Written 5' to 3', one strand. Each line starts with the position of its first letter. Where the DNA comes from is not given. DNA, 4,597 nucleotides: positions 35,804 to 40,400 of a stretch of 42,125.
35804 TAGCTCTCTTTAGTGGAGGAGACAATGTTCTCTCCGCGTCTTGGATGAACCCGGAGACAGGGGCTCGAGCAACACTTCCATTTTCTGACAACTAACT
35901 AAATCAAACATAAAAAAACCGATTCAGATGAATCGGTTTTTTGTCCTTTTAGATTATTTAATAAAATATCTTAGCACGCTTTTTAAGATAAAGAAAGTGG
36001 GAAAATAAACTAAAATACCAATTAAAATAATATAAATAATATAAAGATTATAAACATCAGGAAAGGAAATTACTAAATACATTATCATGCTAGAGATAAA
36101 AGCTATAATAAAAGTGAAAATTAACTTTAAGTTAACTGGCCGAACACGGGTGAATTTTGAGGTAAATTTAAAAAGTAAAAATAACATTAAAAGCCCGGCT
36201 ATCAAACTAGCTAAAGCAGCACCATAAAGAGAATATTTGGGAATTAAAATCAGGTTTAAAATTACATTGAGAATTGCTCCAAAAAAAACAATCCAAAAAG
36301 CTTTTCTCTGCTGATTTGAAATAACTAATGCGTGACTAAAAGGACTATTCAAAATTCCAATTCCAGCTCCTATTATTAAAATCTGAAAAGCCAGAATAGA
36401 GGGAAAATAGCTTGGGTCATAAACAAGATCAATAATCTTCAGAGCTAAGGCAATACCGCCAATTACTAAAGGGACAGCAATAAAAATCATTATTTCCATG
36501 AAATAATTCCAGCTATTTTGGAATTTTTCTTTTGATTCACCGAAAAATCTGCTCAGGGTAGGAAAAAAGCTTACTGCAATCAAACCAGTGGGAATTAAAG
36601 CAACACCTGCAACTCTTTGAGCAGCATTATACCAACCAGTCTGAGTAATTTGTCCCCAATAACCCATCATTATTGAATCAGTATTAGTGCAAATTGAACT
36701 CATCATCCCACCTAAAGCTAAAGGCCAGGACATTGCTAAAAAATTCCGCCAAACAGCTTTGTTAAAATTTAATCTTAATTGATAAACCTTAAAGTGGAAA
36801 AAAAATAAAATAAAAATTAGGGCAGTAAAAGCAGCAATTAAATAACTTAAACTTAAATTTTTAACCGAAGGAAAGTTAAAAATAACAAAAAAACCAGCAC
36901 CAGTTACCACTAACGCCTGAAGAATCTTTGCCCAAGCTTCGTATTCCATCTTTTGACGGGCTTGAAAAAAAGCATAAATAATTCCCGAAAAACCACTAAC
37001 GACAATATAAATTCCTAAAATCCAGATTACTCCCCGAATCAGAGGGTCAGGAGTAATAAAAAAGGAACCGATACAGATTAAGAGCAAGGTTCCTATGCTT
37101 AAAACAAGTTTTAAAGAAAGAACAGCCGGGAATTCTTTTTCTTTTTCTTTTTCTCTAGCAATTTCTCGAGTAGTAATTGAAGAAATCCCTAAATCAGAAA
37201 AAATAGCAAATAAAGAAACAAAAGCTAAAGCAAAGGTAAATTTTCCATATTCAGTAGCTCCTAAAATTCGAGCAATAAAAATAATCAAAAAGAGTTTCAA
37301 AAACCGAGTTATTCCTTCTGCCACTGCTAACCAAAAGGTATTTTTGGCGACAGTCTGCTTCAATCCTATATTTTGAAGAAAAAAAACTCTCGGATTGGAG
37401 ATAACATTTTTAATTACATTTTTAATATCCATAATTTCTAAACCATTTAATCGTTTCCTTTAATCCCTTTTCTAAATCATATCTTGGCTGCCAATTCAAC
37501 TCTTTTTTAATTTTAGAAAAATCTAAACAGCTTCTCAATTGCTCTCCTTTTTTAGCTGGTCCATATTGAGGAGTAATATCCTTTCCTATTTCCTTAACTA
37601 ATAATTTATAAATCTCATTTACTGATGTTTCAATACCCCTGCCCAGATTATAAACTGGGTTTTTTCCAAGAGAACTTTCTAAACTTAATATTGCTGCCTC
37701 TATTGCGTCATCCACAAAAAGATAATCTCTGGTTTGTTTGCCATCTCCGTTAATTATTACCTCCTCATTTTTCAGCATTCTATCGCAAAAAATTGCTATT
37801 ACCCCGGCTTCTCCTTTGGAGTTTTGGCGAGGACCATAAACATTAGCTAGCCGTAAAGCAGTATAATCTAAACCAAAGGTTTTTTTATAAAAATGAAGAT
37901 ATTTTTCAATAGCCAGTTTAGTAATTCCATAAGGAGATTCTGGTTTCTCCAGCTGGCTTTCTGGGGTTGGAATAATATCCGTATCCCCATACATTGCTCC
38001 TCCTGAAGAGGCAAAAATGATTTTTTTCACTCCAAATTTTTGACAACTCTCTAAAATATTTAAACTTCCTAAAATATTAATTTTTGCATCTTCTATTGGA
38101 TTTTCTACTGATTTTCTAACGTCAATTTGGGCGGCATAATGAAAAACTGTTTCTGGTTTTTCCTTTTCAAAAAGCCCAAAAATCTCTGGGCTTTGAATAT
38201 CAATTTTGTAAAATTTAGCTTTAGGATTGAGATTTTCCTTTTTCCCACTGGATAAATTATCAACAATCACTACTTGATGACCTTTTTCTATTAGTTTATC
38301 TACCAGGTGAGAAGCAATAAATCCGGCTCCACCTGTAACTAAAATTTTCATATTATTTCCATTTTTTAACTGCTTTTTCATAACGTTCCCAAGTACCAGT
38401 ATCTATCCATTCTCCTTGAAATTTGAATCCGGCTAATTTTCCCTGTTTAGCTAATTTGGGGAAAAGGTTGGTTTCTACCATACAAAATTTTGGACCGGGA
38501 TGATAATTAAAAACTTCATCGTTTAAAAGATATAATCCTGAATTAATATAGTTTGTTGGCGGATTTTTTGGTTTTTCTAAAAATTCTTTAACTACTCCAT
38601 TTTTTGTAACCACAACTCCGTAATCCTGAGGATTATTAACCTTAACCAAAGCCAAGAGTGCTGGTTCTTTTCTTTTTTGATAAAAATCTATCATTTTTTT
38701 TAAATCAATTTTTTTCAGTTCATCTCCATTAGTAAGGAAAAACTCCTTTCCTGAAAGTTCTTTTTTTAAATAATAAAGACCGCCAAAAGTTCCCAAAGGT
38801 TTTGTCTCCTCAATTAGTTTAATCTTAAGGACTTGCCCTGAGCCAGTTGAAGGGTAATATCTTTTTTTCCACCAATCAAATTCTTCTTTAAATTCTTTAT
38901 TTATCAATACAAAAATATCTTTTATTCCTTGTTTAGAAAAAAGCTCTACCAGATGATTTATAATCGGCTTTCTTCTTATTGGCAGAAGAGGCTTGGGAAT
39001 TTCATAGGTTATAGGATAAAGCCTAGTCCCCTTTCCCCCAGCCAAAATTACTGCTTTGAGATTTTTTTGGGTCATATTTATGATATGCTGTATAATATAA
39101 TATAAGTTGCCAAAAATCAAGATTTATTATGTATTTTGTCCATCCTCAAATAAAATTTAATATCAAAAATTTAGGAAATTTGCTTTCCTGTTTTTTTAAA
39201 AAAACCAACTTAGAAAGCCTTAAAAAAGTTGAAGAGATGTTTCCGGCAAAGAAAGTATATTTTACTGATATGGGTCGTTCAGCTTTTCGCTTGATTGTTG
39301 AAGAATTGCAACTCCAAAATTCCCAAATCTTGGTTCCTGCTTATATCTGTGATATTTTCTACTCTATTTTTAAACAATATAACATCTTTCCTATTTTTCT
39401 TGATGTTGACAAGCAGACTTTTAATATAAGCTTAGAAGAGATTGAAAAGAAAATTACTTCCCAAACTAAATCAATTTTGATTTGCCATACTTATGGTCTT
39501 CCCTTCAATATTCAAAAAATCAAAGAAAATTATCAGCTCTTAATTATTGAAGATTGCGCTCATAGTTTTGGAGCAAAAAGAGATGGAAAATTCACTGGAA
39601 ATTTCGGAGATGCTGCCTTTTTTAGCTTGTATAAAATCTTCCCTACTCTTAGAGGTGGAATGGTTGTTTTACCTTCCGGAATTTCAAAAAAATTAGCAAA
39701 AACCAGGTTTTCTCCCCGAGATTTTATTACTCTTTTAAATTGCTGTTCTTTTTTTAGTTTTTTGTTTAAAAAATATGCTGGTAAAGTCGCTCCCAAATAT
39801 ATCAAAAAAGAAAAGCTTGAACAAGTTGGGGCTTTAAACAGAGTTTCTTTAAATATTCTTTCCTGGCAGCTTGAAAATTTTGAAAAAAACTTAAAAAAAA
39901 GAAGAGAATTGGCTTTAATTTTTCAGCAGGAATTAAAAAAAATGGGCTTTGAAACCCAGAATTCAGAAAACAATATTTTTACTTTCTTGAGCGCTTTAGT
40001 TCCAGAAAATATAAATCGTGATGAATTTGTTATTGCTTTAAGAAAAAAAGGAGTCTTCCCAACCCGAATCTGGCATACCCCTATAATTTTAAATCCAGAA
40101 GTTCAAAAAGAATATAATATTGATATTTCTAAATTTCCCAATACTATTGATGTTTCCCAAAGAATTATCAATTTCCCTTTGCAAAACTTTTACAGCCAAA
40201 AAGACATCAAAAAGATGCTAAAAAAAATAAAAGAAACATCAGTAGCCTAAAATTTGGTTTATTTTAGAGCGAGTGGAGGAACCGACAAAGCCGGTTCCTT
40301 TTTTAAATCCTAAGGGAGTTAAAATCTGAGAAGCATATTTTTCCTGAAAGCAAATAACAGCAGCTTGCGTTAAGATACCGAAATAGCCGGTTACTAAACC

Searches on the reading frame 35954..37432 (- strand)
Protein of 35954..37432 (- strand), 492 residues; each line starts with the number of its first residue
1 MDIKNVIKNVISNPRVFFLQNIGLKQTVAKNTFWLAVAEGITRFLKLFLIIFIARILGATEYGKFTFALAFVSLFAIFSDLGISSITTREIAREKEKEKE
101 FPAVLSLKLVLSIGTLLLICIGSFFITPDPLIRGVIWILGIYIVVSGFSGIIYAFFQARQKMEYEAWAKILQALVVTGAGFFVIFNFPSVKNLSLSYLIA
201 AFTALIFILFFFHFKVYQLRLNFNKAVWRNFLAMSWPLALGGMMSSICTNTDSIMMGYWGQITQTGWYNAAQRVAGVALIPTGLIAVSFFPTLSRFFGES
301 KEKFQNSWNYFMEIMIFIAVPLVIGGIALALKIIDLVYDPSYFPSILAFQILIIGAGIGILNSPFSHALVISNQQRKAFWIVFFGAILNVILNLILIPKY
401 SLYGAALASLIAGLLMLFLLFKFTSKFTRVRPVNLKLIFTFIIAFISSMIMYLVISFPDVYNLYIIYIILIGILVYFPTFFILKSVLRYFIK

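Call 14: search_protein_families(library=pfam, proteins=[window:35954-37432:-], max_evalue=0.001)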
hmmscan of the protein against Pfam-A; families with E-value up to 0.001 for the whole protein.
window:35954-37432:- (492 aa): 4 families
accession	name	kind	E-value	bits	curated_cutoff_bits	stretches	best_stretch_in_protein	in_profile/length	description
PF01943.22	Polysacc_synt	-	4.1e-41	141.6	28.2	1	28-296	1-273/274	Polysaccharide biosynthesis protein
PF13440.11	Polysacc_synt_3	-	8.7e-27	94.5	23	1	53-343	2-289/293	Polysaccharide biosynthesis protein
PF03023.19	MurJ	-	4.1e-13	49.2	27.4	1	54-461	2-440/451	Lipid II flippase MurJ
PF03729.18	DUF308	-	0.00019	22.1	25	1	116-185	5-73/73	Short repeat of unknown function (DUF308)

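Call 57: find_related_loci(query=window:35954-37432:-, collection=metagenome_contigs, flank=5000)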
Query window:35954-37432:- (492 aa) in metagenome_contigs; peptide patterns used: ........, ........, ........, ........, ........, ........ (x = any residue, [..] = any of these).
600 stretches matched a pattern (row limit reached: there are more); 38 encode a relative of the query (tblastn E <= 1e-3); 38 distinct loci.
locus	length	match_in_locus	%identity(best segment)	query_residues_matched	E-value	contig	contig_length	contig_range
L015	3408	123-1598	74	1-492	0e+0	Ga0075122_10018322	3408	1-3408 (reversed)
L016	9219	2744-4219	77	1-492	0e+0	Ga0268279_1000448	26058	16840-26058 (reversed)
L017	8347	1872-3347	78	1-492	0e+0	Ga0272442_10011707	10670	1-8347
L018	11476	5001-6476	80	1-492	0e+0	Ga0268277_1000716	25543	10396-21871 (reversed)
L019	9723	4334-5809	80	1-492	0e+0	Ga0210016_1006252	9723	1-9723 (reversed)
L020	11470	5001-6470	76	1-490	0e+0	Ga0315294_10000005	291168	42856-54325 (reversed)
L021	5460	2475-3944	73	1-490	0e+0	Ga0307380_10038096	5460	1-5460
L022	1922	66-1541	77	1-492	0e+0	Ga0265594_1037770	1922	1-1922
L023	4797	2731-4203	74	1-491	0e+0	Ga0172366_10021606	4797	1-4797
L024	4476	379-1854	71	1-492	0e+0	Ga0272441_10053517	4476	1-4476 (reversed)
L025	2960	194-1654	68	1-487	0e+0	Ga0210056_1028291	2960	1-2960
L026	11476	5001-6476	67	1-492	0e+0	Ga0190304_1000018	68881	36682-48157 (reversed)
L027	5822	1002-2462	64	1-487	0e+0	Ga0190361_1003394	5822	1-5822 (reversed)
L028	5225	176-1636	62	1-492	0e+0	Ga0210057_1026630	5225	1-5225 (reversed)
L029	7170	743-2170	64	1-481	0e+0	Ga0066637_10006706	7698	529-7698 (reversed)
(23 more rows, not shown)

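Call 82: search_protein_families(library=ncbifam, proteins=[window:35954-37432:-], max_evalue=0.00001)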
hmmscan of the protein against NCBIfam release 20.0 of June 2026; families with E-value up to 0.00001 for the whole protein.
window:35954-37432:- (492 aa): 6 families
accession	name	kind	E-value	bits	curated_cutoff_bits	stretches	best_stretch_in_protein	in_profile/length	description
NF058658.1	Oglyco_Wzx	exception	2.3e-16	59.9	720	1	22-486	4-466/478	O-glycosylation flippase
NF007773.0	PRK10459.1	equivalog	4.3e-15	55.7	273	1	25-486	4-470/492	MOP flippase family protein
TIGR01695.1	murJ_mviN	equivalog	1e-14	54.1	235.55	1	51-484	25-497/506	murein biosynthesis integral membrane protein MurJ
NF041871.1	Wzx_EPS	equivalog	1e-10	40.9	800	1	47-419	21-394/492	exopolysaccharide biosynthesis flippase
TIGR02900.1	spore_V_B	equivalog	4.3e-10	38.9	372.3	1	30-477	3-486/488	stage V sporulation protein B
NF047674.1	TeichurnBiosyTuaB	equivalog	4e-06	26.1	580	1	25-478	5-464/469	teichuronic acid biosynthesis protein TuaB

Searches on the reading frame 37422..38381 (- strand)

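Call 14: search_protein_families(library=pfam, proteins=[window:37422-38381:-], max_evalue=0.001)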
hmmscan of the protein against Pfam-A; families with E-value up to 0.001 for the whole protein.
window:37422-38381:- (319 aa): 8 families
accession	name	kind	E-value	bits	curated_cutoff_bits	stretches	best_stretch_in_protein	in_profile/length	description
PF01370.27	Epimerase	-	4.3e-63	213.4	20.9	1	13-247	1-240/240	NAD dependent epimerase/dehydratase family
PF16363.11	GDP_Man_Dehyd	-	6.3e-57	193.9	27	1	14-310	1-332/332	GDP-mannose 4,6 dehydratase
PF01073.25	3Beta_HSD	-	2.1e-18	66.8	22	1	14-234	1-229/280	3-beta hydroxysteroid dehydrogenase/isomerase family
PF02719.21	Polysacc_synt_2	-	1.5e-16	60.9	20.2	1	13-282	1-269/293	Polysaccharide biosynthesis protein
PF04321.23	RmlD_sub_bind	-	1e-15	58.1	27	1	11-187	1-157/287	RmlD substrate binding domain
PF07993.18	NAD_binding_4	-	7e-10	38.9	20.1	1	77-188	90-212/258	Male sterility protein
PF13460.12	NAD_binding_10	-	2e-07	31.5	27.2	1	17-181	1-146/184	NAD(P)H-binding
PF05368.20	NmrA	-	0.00016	21.8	27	0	11-127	3-108/298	NmrA-like family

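Call 82: search_protein_families(library=ncbifam, proteins=[window:37422-38381:-], max_evalue=0.00001)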
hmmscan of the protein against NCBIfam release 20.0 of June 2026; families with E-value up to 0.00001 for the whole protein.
window:37422-38381:- (319 aa): 29 families (the best 25 are shown)
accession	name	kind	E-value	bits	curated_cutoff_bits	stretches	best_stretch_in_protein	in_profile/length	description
TIGR01179.1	galE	equivalog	1.7e-61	207.9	262.3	1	12-315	1-326/332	UDP-glucose 4-epimerase GalE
TIGR01181.1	dTDP_gluc_dehyt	equivalog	5.9e-55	186.6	365.1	1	12-316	1-313/321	dTDP-glucose 4,6-dehydratase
NF011728.1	PRK15181.1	equivalog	1.4e-43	149.3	760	1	12-314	17-337/348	Vi polysaccharide biosynthesis UDP-N-acetylglucosaminuronic acid C-4 epimerase TviC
TIGR04180.1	EDH_00030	hypoth_equivalog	7.8e-41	140.1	475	1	13-302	1-297/297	NAD-dependent 4,6-dehydratase LegB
TIGR02197.1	heptose_epim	equivalog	2.8e-39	135.1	274.6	1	13-315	1-314/316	ADP-glyceromanno-heptose 6-epimerase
NF007956.0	PRK10675.1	subfamily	1.2e-38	133.1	394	1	11-314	1-329/338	UDP-glucose 4-epimerase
NF007490.0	PRK10084.1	subfamily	1.1e-31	110.2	649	2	145-315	161-335/361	dTDP-glucose 4,6-dehydratase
NF007582.0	PRK10217.1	equivalog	3.2e-28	98.8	698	1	12-314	3-331/355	dTDP-glucose 4,6-dehydratase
NF047922.1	GDPFucSynFcl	equivalog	1.6e-27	96.8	500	1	10-315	2-302/308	GDP-L-fucose synthase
TIGR02622.1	CDP_4_6_dhtase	equivalog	7e-22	78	278.45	1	10-317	4-333/352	CDP-glucose 4,6-dehydratase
NF008360.0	PRK11150.1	equivalog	7.5e-21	74.6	452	1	13-263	2-252/310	ADP-glyceromanno-heptose 6-epimerase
NF008872.0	PRK11908.1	equivalog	2.8e-19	69.4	294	1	11-266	2-272/349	bifunctional UDP-4-keto-pentose/UDP-xylose synthase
TIGR01472.1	gmd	equivalog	2.8e-17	63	415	1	64-270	66-273/342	GDP-mannose 4,6-dehydratase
NF043036.1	ErythonDh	equivalog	9.4e-17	61.2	325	1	11-182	1-180/321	D-erythronate dehydrogenase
TIGR03466.1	HpnA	hypoth_equivalog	2e-15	56.5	367.65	1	11-149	1-136/327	hopanoid-associated sugar epimerase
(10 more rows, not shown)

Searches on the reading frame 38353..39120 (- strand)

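Call 14: search_protein_families(library=pfam, proteins=[window:38353-39120:-], max_evalue=0.001)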
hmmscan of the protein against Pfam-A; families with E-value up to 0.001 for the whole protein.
window:38353-39120:- (255 aa): 2 families
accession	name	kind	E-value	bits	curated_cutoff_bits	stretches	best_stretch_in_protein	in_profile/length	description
PF00483.29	NTP_transferase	-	1.3e-45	156.4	21.2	1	22-253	1-241/245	Nucleotidyl transferase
PF12804.13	NTP_transf_3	-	1.3e-09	38.9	27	1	23-133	1-95/160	MobA-like NTP transferase domain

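Call 82: search_protein_families(library=ncbifam, proteins=[window:38353-39120:-], max_evalue=0.00001)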
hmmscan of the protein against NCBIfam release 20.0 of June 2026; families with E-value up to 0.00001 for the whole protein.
window:38353-39120:- (255 aa): 35 families (the best 25 are shown)
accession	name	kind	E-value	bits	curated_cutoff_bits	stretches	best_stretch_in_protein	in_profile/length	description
NF052502.1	man1P_GTase_Rv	exception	9.4e-45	153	440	1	22-248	2-224/352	mannose-1-phosphate guanylyltransferase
TIGR03992.1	Arch_glmU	subfamily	7e-40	137.1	292.1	1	22-245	2-219/393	bifunctional sugar-1-phosphate nucleotidylyltransferase/acetyltransferase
TIGR01208.1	rmlA_long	equivalog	1.4e-37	129.5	320.25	1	22-247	1-227/353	glucose-1-phosphate thymidylyltransferase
NF041173.1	Sug_nt_acttase_Thmprot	equivalog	4.2e-32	111.6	600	1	21-243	1-216/405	bifunctional sugar-1-phosphate nucleotidylyltransferase/acetyltransferase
TIGR02623.1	G1P_cyt_trans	equivalog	1.8e-29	102.9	300.25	2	99-248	94-239/255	glucose-1-phosphate cytidylyltransferase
NF045761.1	NAMPUrTaseMurU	equivalog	7.4e-28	97.9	250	1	21-250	1-223/226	N-acetylmuramate alpha-1-phosphate uridylyltransferase MurU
NF049965.1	GlMnHpPGnyltfHddC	equivalog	1.3e-25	90.4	300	1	22-252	2-219/221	D-glycero-D-manno-heptose 1-phosphate guanosyltransferase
TIGR01207.1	rmlA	equivalog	1.3e-23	83.6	360.65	1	22-250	1-232/286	glucose-1-phosphate thymidylyltransferase RfbA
NF041313.1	UDPGP_AglF_Halo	equivalog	1.7e-22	80.1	400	1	21-205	1-180/234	UTP--glucose-1-phosphate uridylyltransferase AglF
NF012024.0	PRK15480.1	equivalog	5.9e-21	74.8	588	1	19-245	2-231/292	glucose-1-phosphate thymidylyltransferase RfbA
TIGR01099.1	galU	equivalog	5.9e-19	68.7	326.8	1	22-78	3-59/261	UTP--glucose-1-phosphate uridylyltransferase GalU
NF003670.0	PRK05293.1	equivalog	7.9e-17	61.2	470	1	127-249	121-253/382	glucose-1-phosphate adenylyltransferase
TIGR02091.1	glgC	equivalog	4e-16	59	424.9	1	23-247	3-252/364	glucose-1-phosphate adenylyltransferase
NF002772.0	PRK02862.1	equivalog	4.6e-14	52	537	0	19-72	2-56/429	glucose-1-phosphate adenylyltransferase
TIGR01173.1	glmU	equivalog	3.6e-12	45.9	366.85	1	22-202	2-175/452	bifunctional UDP-N-acetylglucosamine diphosphorylase/glucosamine-1-phosphate N-acetyltransferase GlmU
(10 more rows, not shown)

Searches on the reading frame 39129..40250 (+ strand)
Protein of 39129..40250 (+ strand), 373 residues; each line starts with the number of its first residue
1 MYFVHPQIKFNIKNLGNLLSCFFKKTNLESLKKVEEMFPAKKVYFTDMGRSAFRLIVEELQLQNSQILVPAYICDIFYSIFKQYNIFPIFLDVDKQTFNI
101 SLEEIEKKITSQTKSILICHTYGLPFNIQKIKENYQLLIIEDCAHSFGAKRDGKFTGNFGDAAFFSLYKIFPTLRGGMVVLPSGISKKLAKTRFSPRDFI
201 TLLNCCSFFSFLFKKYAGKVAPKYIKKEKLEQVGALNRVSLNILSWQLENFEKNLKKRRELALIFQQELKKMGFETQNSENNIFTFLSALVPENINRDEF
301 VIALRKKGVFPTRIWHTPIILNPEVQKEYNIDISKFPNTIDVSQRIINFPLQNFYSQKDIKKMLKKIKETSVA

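Call 14: search_protein_families(library=pfam, proteins=[window:39129-40250:+], max_evalue=0.001)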
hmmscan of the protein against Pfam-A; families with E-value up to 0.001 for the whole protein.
window:39129-40250:+ (373 aa): 1 family
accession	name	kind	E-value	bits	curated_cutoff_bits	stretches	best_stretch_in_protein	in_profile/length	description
PF01041.23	DegT_DnrJ_EryC1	-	5.3e-41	141.5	19.8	1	83-367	83-359/360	DegT/DnrJ/EryC1/StrS aminotransferase family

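Call 82: search_protein_families(library=ncbifam, proteins=[window:39129-40250:+], max_evalue=0.00001)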
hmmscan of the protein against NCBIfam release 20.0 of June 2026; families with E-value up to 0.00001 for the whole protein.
window:39129-40250:+ (373 aa): 7 families
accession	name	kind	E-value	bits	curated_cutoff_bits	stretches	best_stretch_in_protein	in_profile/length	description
NF011936.0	PRK15407.1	equivalog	1e-24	87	423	1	83-369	132-434/440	lipopolysaccharide biosynthesis protein RfbH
TIGR03588.1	PseC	equivalog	1.2e-22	80.3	423.5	2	80-180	86-197/380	UDP-4-amino-4,6-dideoxy-N-acetyl-beta-L-altrosamine transaminase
TIGR04181.1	NHT_00031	hypoth_equivalog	5.2e-22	78.2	420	1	37-182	42-209/359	LegC family aminotransferase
NF008687.0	PRK11706.1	equivalog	1.1e-19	70.5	375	1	33-168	39-178/375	dTDP-4-amino-4,6-dideoxygalactose transaminase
NF008658.2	PRK11658.1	equivalog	8.8e-19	67.4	631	1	87-369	96-375/379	UDP-4-amino-4-deoxy-L-arabinose aminotransferase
TIGR04427.1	PLP_DesI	equivalog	7.6e-18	64.8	650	1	46-180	73-211/390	dTDP-4-dehydro-6-deoxyglucose aminotransferase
TIGR02379.1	ECA_wecE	subfamily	1.2e-12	47.3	434.85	1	35-170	41-180/376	dTDP-4-amino-4,6-dideoxy-D-glucose transaminase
